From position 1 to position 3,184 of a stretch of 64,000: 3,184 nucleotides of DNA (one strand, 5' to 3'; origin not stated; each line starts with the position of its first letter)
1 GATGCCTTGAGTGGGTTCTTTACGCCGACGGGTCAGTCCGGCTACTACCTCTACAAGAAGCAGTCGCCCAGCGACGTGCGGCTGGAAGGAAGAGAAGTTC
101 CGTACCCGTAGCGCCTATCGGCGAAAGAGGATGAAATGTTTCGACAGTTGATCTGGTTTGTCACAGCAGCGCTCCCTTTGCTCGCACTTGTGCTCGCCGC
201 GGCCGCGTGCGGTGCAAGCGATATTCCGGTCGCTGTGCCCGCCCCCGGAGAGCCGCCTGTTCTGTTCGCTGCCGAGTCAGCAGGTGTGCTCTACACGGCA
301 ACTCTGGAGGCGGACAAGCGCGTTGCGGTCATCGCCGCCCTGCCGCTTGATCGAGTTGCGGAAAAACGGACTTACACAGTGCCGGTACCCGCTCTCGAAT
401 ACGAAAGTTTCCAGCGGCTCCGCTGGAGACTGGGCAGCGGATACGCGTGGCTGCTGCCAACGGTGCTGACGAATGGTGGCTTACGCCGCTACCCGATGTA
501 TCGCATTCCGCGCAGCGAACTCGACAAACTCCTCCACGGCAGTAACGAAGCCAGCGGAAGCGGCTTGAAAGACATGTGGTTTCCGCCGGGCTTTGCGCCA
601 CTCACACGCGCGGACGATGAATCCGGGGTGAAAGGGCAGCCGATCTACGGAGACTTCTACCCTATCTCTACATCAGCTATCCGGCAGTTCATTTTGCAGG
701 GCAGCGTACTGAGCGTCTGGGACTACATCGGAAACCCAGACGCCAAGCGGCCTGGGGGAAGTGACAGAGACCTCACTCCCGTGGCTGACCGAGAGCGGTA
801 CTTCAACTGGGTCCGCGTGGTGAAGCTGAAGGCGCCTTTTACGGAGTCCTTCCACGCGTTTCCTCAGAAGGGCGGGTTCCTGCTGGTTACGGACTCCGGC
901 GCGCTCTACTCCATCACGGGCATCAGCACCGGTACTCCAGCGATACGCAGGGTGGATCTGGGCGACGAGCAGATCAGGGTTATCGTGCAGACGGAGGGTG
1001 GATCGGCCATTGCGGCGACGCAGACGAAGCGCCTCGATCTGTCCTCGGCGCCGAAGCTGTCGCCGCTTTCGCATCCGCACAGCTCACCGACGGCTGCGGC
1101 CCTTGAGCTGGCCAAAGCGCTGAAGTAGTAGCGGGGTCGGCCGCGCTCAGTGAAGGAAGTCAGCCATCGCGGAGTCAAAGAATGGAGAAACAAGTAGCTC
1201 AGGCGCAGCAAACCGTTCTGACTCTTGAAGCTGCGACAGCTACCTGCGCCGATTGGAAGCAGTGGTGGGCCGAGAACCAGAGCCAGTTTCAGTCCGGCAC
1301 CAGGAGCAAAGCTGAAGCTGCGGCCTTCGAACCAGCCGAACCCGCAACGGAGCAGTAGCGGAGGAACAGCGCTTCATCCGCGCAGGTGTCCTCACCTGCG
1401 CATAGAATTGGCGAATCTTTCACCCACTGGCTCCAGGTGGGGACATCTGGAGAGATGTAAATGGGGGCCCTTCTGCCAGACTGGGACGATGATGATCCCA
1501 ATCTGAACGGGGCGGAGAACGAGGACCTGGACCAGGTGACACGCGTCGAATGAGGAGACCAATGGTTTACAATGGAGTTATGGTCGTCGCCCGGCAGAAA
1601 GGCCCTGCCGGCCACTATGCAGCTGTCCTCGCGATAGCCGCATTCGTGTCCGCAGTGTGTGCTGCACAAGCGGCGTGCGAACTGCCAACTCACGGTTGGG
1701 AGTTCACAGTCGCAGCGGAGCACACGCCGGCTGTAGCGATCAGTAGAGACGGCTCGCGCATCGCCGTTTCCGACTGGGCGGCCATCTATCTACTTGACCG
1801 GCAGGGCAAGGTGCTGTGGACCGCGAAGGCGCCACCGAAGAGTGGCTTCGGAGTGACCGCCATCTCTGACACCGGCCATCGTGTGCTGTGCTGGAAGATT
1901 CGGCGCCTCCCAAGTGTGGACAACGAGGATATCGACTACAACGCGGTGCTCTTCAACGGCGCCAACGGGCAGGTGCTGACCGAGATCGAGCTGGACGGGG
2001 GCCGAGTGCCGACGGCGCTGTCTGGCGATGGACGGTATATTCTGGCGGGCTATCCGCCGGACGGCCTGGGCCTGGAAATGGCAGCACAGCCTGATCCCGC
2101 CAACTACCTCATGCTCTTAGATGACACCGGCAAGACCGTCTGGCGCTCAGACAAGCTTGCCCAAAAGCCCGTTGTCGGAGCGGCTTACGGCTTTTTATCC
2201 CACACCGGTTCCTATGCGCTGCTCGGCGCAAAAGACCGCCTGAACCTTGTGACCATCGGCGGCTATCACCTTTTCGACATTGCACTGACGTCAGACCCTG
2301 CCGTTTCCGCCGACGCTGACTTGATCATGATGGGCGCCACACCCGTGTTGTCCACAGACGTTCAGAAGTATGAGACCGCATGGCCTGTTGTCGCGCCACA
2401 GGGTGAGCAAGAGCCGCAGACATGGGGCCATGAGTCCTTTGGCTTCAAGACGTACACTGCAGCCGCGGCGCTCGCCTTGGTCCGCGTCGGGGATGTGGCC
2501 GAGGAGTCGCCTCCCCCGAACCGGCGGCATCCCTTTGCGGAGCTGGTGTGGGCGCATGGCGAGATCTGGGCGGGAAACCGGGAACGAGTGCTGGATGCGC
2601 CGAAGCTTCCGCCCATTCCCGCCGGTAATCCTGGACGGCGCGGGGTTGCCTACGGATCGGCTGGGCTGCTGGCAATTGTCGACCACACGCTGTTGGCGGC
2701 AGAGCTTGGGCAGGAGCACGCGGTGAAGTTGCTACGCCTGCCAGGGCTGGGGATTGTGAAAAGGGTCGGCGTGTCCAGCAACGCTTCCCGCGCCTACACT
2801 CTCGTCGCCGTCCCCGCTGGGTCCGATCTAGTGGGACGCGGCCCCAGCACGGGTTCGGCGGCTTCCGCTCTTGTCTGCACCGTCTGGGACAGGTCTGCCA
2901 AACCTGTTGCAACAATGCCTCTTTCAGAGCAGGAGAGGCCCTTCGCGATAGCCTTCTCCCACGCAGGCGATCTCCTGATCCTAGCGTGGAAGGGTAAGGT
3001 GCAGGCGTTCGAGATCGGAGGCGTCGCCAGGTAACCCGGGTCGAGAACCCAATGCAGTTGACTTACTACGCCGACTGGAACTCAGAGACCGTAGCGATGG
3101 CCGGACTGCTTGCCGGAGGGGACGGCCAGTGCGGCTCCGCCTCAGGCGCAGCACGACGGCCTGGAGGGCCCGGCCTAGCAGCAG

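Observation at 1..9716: The whole 9.7-kb locus encodes only exported proteins linked by shared non-coding and peptide modules: possible undescribed envelope or surface-variation system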

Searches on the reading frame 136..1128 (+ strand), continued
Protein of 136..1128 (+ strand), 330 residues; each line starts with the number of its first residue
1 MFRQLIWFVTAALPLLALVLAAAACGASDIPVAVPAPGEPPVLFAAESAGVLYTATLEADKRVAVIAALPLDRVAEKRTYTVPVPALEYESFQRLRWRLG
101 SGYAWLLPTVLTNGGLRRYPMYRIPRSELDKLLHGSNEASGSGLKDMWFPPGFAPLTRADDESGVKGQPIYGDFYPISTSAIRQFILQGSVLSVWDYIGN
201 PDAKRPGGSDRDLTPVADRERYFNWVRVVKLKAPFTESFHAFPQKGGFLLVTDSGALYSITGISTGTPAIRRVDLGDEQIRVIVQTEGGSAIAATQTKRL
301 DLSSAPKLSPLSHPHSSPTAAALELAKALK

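Call 71: find_encoding_contigs(protein=P0033, flank=8000, max_places=1)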
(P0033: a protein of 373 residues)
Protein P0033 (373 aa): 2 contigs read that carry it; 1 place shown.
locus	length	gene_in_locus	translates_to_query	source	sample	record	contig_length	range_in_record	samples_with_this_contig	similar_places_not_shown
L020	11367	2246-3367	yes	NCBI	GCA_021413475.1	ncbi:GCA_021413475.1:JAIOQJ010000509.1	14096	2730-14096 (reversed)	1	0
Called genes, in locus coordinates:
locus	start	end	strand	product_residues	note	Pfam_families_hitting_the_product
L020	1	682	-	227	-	PF03190:Thioredox_DsbH, PF13899:Thioredoxin_7, PF13098:Thioredoxin_2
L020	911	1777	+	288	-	-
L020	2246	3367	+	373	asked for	-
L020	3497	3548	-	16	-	-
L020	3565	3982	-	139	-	PF00300:His_Phos_1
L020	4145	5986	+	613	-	PF00009:GTP_EFTU, PF22042:EF-G_D2 (faint), PF03144:GTP_EFTU_D2, PF00679:EFG_C, PF21018:BipA_C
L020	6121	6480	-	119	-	PF02311:AraC_binding (weak), PF07883:Cupin_2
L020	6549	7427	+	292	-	PF14686:fn3_3 (faint)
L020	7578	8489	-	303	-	PF02219:MTHFR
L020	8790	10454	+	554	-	PF01019:G_glu_transpept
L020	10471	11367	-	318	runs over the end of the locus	PF02423:OCD_Mu_crystall, PF01488:Shikimate_DH (faint)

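Call 72: find_encoding_contigs(protein=P0012, flank=8000, max_places=1)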
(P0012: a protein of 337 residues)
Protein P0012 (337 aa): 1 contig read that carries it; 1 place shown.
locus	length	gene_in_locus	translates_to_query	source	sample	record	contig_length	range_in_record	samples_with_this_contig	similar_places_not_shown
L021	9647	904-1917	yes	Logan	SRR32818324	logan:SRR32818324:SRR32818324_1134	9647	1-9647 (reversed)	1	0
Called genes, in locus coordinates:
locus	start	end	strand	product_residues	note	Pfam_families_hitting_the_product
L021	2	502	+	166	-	?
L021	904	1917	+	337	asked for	-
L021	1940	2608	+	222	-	-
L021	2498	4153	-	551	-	PF13489:Methyltransf_23, PF05175:MTS (weak), PF13847:Methyltransf_31, PF08241:Methyltransf_11, PF08242:Methyltransf_12, PF13649:Methyltransf_25, PF10119:MethyTransf_Reg, PF21782:WHD_PKMT, +2 more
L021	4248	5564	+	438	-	PF01408:GFO_IDH_MocA, PF22725:GFO_IDH_MocA_C3 (faint), PF19051:GFO_IDH_MocA_C2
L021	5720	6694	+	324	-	PF20434:BD-FAE, PF07859:Abhydrolase_3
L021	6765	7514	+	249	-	PF00106:adh_short, PF23441:SDR, PF01370:Epimerase (weak), PF08659:KR, PF13561:adh_short_C2, PF08643:DUF1776 (weak)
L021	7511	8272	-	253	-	-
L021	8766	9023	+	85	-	PF02604:PhdYeFM_antitox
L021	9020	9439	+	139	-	PF01850:PIN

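Call 73: find_encoding_contigs(protein=P0034, flank=8000, max_places=1)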
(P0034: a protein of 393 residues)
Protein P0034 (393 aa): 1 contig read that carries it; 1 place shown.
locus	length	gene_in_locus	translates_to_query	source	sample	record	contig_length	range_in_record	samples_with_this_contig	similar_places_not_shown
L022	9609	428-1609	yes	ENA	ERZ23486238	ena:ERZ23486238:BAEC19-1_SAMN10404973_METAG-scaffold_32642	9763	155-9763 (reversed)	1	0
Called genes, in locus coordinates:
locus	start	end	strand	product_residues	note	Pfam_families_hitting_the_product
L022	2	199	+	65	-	?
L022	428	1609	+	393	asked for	-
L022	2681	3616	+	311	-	-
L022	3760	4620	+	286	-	PF00578:AhpC-TSA, PF08534:Redoxin, PF13905:Thioredoxin_8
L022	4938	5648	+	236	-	PF02776:TPP_enzyme_N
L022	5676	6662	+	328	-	PF00205:TPP_enzyme_M, PF02775:TPP_enzyme_C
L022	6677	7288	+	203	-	PF01842:ACT, PF22629:ACT_AHAS_ss, PF13710:ACT_5 (weak), PF10369:ALS_ss_C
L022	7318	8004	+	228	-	PF07385:Lyx_isomer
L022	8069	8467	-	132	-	-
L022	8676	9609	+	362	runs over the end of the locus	?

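Call 82: search_protein_families(library=ncbifam, proteins=[window:136-1128:+], max_evalue=0.01)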
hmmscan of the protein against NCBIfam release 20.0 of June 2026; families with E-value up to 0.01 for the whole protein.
window:136-1128:+ (330 aa): 0 families

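Call 83: search_protein_families(library=padloc, proteins=[window:136-1128:+], max_evalue=0.01)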
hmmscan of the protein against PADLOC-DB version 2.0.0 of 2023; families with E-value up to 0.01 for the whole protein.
window:136-1128:+ (330 aa): 0 families

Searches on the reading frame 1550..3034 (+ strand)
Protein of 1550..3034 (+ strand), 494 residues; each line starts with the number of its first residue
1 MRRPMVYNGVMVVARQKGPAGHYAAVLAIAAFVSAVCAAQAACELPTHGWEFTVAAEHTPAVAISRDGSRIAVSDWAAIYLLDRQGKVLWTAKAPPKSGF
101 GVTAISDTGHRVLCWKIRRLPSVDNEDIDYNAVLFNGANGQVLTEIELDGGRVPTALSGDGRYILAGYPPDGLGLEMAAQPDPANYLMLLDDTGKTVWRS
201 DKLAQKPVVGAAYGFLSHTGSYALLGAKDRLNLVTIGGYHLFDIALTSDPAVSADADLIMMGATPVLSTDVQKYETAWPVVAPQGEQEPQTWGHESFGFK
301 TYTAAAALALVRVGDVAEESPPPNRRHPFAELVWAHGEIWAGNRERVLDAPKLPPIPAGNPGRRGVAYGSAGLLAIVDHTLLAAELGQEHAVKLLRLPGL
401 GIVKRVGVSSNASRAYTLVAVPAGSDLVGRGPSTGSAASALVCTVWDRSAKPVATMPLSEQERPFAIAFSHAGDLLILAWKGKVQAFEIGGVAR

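Call 9: search_protein_families(library=pfam, proteins=[window:1550-3034:+], max_evalue=0.1)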
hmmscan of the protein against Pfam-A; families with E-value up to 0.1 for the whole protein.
window:1550-3034:+ (494 aa): 1 family
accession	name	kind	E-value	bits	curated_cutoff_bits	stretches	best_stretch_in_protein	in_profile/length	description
PF13360.13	PQQ_2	-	0.022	14.9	27.6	0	49-145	16-98/233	Outer membrane protein assembly factor BamB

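Call 40: find_homologous_proteins(query=window:1550-3031:+)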
Query window:1550-3031:+ (494 aa): 1 proteins with E <= 0.001 among 8000 candidates.
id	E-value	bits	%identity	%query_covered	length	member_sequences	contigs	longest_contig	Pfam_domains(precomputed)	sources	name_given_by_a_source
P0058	0.0e+0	1103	100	99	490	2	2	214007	-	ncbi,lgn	-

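Call 42: find_encoding_contigs(protein=P0058, flank=10000, max_places=5)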
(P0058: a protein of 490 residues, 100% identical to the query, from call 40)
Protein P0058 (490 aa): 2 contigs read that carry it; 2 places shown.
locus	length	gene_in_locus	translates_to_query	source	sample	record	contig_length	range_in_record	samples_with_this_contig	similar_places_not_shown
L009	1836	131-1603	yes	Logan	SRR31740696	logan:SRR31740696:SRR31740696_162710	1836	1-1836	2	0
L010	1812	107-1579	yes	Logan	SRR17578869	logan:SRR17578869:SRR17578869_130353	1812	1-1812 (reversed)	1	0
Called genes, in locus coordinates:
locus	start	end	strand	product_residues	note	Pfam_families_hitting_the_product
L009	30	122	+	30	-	-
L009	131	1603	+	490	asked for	-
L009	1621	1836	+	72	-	?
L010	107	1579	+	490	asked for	-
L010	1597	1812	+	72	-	?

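Call 79: predict_structure(protein=window:1550-3031:+)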
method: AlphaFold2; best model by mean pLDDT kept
length: 494 residues; sequences in the alignment: 1
mean_pLDDT: 40.6   pTM: 0.31
mean pLDDT of the five models: 40.6, 30.2, 29.6, 29.2, 28.4
residues with pLDDT >= 90: 0; 70-90: 3; 50-70: 135; < 50: 356
segments of 3 or more residues with pLDDT < 50: 1-28, 30-60, 120-126, 149-154, 156-386, 392-415, 422-424, 426-440, 491-494
pLDDT, mean of each block of 10 residues (from residue 1): 32 35 43 40 31 35 56 60 67 57 56 56 47 59 57 44 40 31 40 43 35 30 34 33 29 26 24 23 26 23 24 26 30 28 27 29 31 33 47 44 40 48 48 42 56 57 51 57 59 41
secondary structure, 60 per line:
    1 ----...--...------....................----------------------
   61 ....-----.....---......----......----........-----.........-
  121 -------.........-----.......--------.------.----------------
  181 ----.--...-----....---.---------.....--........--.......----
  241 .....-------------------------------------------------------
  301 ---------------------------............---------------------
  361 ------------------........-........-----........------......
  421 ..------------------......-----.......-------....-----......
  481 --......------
elements in order: E5-7 E10-12 H19-38 E61-64 E70-74 E78-83 E88-93 E98-105 E111-119 E128-136 E142-148 E188-190 E196-199 E213-217 E220-227 E230-236 E241-245 H328-339 H379-386 H388-395 E401-408 E415-422 E441-446 E452-458 E466-469 E475-480 E483-488

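Call 82: search_protein_families(library=ncbifam, proteins=[window:1550-3034:+], max_evalue=0.01)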
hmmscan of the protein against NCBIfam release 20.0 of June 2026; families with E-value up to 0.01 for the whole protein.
window:1550-3034:+ (494 aa): 0 families

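Call 83: search_protein_families(library=padloc, proteins=[window:1550-3034:+], max_evalue=0.01)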
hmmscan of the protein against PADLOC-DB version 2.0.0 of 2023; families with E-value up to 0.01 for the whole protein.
window:1550-3034:+ (494 aa): 0 families
